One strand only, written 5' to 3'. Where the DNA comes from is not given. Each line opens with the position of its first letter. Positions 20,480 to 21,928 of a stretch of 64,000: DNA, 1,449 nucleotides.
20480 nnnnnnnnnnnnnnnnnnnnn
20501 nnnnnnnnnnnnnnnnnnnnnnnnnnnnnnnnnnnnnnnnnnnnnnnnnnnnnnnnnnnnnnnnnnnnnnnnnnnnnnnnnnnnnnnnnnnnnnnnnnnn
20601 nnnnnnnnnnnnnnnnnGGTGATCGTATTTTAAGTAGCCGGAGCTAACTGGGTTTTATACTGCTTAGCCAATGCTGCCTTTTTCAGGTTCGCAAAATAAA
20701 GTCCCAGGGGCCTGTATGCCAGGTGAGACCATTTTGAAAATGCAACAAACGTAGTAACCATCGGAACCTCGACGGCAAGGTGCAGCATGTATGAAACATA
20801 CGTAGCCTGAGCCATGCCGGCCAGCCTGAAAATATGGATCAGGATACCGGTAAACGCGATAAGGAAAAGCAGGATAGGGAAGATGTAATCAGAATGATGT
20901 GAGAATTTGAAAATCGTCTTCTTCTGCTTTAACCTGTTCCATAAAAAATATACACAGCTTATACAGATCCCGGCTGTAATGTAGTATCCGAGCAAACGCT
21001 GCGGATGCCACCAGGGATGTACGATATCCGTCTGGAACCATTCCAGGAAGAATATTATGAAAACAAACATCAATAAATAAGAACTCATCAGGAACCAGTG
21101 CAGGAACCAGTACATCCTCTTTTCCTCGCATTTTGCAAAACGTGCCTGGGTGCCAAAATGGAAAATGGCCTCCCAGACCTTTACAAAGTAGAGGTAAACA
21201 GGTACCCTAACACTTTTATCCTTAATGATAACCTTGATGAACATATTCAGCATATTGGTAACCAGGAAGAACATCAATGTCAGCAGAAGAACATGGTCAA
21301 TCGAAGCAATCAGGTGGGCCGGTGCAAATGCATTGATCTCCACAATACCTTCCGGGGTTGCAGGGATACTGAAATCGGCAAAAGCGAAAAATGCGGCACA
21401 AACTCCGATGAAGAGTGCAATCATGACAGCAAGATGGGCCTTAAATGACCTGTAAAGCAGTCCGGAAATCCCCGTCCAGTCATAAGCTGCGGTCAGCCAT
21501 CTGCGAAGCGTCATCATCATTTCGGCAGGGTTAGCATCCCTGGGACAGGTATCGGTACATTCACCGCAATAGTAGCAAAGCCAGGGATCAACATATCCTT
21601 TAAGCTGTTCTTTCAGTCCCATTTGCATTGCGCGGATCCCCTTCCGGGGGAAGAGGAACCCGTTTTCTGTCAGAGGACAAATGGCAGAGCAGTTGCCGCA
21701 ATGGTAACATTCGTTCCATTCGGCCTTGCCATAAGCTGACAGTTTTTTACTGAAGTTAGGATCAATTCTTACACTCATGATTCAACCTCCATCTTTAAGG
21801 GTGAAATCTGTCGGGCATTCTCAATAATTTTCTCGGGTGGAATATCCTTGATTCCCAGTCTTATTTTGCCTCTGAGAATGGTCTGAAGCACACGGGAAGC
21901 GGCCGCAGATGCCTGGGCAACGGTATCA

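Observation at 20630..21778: QmoC-like fusion of an HdrC-type FeS domain with a His-rich polytopic membrane domain, placed between two hdrA genes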

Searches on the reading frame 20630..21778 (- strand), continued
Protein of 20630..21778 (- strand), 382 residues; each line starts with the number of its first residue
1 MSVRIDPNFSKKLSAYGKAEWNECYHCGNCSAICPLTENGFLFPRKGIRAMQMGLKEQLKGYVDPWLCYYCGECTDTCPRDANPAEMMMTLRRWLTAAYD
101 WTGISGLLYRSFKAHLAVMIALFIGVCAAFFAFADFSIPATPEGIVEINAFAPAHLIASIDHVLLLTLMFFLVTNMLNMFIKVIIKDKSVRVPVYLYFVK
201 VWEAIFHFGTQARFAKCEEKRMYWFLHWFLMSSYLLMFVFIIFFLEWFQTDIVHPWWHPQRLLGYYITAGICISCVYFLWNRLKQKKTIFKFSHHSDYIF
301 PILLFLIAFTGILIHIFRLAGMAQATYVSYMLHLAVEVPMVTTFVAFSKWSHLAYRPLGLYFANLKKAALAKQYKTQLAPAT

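Call 78: find_encoding_contigs(protein=P0128, flank=9000, max_places=1)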
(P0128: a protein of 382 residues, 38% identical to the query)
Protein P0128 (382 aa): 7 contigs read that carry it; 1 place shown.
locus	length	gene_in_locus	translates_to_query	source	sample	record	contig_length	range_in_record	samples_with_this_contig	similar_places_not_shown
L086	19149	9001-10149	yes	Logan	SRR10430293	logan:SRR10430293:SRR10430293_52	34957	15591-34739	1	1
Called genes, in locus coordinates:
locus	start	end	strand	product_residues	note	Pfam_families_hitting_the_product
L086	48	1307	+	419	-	PF14306:PUA_2, PF01747:ATP-sulfurylase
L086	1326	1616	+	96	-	PF22271:DUF6955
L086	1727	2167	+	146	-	PF12838:Fer4_7, PF12139:APS-reductase_C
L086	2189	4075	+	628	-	PF00890:FAD_binding_2, PF02910:Succ_DH_flav_C (faint)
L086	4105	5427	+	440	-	PF07992:Pyr_redox_2 (faint), PF00890:FAD_binding_2 (weak), PF01134:GIDA (faint), PF12831:FAD_oxidored, PF13450:NAD_binding_8, PF13187:Fer4_9 (faint), PF13237:Fer4_10 (faint), PF12838:Fer4_7 (weak), +4 more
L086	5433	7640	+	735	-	PF00890:FAD_binding_2, PF01266:DAO (weak), PF07992:Pyr_redox_2, PF12831:FAD_oxidored, PF13450:NAD_binding_8, PF12837:Fer4_6 (weak), PF13187:Fer4_9, PF02662:FlpD, +4 more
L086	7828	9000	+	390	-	PF13183:Fer4_8, PF13187:Fer4_9 (weak), PF13237:Fer4_10 (weak), PF13534:Fer4_17 (weak), PF02754:CCG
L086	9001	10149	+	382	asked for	PF13484:Fer4_16 (faint), PF12838:Fer4_7 (weak), PF13183:Fer4_8, PF13187:Fer4_9, PF13237:Fer4_10 (weak), PF13534:Fer4_17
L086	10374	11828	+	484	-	PF13191:AAA_16 (faint), PF05673:DUF815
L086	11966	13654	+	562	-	PF20972:MASE9, PF01590:GAF, PF13185:GAF_2, PF13492:GAF_3, PF00990:GGDEF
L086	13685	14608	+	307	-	PF18912:DZR_2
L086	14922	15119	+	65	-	PF00313:CSD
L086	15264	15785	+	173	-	PF02482:Ribosomal_S30AE, PF16321:Ribosom_S30AE_C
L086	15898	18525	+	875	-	PF07517:SecA_DEAD, PF00270:DEAD (faint), PF01043:SecA_PP_bind, PF21090:P-loop_SecA, PF07516:SecA_SW, PF02810:SEC-C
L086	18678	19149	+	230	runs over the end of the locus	?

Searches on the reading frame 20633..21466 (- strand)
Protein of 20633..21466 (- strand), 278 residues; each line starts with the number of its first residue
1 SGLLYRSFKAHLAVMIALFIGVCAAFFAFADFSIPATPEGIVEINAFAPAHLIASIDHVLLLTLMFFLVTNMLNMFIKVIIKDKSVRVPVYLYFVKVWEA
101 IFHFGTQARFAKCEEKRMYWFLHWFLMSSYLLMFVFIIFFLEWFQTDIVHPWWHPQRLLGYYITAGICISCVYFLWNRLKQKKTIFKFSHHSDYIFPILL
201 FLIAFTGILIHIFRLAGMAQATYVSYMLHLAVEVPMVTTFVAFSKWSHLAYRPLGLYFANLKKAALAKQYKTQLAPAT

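Call 38: search_protein_families(library=pfam, proteins=[window:20633-21466:-], max_evalue=10)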
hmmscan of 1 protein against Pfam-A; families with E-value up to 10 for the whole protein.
seq(278 aa): 0 families
